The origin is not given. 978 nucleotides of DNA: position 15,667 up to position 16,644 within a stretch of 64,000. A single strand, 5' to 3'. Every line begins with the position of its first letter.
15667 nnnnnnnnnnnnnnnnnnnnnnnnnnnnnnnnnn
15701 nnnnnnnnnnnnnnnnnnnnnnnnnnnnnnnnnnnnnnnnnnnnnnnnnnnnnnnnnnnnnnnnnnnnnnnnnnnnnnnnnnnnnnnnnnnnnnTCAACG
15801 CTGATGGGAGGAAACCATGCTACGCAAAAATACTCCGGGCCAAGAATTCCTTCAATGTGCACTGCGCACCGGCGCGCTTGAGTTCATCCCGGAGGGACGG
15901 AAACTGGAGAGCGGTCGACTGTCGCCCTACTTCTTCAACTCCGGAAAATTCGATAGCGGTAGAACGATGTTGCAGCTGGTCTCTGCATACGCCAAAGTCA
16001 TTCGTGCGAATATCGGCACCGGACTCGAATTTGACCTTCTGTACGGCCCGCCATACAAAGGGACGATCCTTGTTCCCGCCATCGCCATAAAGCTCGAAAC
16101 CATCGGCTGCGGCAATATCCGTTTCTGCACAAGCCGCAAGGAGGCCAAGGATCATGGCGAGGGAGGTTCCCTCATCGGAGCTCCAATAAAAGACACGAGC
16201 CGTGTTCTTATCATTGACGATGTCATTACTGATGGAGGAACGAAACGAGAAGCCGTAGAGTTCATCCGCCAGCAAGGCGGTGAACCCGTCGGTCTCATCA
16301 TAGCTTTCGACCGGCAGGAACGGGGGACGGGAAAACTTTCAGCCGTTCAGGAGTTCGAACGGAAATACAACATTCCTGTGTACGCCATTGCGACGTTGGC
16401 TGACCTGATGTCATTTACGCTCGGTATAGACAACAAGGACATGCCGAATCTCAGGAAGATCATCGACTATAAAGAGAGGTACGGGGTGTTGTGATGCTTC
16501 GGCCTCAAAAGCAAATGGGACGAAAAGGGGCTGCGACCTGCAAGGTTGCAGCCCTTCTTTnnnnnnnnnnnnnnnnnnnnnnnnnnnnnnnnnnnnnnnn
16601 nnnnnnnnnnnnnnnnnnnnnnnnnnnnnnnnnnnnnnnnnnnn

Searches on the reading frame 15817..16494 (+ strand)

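Call 66: search_protein_families(library=pfam, proteins=[window:15817-16494:+], max_evalue=0.00001)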
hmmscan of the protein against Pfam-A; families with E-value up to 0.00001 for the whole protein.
window:15817-16494:+ (225 aa): 1 family
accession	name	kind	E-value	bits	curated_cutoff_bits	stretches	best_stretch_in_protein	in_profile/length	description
PF00156.33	Pribosyltran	-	2.6e-13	50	26.3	1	48-169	8-129/158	Phosphoribosyl transferase domain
